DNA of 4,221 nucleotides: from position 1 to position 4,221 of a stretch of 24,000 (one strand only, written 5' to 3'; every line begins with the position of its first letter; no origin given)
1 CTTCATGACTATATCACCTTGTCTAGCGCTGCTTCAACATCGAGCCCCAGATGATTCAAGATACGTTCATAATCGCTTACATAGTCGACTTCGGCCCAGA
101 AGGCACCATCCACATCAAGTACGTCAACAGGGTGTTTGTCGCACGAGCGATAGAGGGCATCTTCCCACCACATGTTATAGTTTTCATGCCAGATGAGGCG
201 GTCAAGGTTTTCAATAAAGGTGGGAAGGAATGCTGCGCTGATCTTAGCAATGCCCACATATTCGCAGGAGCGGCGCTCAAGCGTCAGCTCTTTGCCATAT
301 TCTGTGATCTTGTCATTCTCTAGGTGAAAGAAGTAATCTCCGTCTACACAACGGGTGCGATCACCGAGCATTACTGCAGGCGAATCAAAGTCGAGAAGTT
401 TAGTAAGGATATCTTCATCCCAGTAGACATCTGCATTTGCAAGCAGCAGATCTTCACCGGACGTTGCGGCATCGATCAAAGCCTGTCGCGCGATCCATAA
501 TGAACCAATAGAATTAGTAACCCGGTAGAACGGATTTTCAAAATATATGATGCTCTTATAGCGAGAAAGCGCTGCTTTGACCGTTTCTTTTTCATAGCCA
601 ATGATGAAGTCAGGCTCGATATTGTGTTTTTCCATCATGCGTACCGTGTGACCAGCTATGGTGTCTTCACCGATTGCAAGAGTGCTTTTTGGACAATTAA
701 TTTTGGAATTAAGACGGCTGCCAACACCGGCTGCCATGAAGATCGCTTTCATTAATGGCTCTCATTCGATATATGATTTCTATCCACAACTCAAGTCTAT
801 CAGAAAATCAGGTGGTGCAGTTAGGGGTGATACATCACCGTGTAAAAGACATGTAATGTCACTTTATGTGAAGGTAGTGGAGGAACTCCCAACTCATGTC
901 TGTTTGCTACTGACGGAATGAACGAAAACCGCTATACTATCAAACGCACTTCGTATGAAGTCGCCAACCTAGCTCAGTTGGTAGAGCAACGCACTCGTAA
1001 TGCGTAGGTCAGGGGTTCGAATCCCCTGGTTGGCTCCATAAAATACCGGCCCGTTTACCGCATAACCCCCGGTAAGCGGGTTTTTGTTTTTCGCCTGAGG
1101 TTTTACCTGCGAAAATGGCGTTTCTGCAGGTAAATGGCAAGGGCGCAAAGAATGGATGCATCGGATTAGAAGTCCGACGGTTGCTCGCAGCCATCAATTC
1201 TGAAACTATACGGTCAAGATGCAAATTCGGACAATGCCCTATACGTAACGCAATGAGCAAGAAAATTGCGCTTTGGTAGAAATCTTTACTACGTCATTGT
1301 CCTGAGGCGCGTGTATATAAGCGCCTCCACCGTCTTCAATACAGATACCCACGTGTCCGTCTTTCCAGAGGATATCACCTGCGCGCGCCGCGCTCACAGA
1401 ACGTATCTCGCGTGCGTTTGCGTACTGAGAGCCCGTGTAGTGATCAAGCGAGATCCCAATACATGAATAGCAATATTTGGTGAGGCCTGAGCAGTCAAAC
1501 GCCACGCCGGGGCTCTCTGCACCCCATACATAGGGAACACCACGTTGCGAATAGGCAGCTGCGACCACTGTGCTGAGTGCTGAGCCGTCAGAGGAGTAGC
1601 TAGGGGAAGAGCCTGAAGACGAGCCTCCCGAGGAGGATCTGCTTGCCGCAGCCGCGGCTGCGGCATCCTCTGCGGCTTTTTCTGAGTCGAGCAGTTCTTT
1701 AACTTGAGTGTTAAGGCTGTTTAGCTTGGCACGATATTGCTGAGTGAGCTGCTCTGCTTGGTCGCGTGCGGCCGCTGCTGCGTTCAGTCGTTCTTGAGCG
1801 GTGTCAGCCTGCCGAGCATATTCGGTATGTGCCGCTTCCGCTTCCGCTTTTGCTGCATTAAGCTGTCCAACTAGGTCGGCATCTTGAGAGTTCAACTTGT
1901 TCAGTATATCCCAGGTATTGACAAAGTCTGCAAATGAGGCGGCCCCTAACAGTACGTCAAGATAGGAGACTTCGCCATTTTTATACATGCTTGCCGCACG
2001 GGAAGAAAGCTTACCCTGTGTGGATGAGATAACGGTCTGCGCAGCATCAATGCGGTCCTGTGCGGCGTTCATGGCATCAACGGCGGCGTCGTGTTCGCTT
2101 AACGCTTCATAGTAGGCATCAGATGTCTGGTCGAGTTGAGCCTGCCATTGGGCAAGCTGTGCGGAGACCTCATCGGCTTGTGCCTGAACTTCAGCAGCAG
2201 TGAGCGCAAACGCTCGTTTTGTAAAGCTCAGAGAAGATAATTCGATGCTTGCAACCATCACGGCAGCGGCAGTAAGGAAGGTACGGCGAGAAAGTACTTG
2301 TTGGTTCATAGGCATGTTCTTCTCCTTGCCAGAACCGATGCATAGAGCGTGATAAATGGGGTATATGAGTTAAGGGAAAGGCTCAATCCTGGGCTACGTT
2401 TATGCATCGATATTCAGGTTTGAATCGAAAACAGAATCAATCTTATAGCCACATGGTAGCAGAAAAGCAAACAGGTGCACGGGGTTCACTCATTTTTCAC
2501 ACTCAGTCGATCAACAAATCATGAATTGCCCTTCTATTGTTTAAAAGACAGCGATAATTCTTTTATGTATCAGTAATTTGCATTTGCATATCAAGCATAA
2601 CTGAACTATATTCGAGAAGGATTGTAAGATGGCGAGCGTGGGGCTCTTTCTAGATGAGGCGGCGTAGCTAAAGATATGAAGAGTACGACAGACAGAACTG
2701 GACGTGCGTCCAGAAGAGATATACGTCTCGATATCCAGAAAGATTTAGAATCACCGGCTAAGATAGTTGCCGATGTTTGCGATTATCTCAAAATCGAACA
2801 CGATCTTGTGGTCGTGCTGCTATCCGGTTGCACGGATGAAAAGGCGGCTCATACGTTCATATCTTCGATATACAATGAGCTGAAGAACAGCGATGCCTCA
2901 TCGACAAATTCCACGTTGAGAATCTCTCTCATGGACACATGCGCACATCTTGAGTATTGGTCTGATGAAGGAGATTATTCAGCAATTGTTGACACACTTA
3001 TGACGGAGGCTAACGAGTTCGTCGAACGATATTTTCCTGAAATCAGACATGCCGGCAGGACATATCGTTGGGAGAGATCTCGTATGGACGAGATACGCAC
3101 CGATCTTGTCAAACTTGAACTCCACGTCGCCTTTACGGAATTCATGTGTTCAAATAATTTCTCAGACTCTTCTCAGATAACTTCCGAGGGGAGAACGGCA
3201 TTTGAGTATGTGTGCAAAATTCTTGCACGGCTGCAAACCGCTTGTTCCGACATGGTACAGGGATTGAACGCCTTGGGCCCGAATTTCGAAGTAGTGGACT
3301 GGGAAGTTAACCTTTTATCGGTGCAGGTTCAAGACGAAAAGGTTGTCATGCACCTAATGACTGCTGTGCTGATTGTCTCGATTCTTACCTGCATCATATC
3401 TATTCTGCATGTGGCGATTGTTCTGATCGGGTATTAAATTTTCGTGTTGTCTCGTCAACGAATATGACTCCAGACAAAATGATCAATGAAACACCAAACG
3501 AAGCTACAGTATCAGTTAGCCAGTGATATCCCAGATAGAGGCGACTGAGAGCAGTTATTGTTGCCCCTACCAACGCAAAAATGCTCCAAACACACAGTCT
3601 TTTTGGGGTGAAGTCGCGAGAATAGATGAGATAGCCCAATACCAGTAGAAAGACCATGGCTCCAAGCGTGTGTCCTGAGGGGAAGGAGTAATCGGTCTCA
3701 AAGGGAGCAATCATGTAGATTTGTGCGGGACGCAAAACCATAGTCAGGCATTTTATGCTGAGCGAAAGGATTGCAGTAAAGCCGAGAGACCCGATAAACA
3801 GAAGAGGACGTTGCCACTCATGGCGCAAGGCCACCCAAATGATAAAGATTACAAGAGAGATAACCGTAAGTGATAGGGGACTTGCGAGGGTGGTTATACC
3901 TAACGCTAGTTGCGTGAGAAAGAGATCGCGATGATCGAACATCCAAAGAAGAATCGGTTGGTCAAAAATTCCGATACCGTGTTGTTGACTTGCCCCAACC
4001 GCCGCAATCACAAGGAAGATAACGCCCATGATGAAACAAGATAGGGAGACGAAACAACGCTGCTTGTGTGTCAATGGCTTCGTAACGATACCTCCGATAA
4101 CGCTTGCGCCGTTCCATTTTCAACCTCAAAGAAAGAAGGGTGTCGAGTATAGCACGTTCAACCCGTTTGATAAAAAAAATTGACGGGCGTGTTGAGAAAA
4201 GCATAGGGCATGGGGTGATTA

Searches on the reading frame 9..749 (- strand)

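Call 16: search_protein_families(library=pfam, proteins=[window:9-749:-], max_evalue=0.001)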
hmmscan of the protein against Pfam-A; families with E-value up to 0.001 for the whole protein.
window:9-749:- (246 aa): 1 family
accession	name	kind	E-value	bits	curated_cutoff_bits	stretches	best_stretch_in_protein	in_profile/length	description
PF12804.13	NTP_transf_3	-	1.3e-05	25.9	27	1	2-120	1-109/160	MobA-like NTP transferase domain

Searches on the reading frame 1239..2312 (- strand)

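Call 16: search_protein_families(library=pfam, proteins=[window:1239-2312:-], max_evalue=0.001)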
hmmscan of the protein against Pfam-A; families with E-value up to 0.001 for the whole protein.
window:1239-2312:- (357 aa): 3 families
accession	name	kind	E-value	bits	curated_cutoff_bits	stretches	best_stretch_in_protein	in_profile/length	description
PF00877.26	NLPC_P60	-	5.1e-16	59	23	1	258-345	1-89/105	NlpC/P60 family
PF24568.1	CC_PcsB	-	1e-14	54.6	27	1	88-159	1-73/75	Peptidoglycan hydrolase PcsB, coiled-coil domain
PF04513.17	Baculo_PEP_C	-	0.00047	20.7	38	0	135-209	31-99/140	Baculovirus polyhedron envelope protein, PEP, C terminus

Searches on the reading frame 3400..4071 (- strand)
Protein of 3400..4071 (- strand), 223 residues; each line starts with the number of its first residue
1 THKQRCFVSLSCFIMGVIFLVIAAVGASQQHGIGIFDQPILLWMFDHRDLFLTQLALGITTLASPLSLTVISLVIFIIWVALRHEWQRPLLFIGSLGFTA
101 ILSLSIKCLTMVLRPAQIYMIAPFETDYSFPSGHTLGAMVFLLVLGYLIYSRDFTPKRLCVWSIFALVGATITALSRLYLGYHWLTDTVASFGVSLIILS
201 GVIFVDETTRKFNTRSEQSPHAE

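Call 16: search_protein_families(library=pfam, proteins=[window:3400-4071:-], max_evalue=0.001)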
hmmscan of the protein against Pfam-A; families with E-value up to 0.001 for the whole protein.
window:3400-4071:- (223 aa): 1 family
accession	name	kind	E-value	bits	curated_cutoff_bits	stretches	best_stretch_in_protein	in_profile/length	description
PF01569.27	PAP2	-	4.7e-18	65.6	27.2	1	90-203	3-122/130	PAP2 superfamily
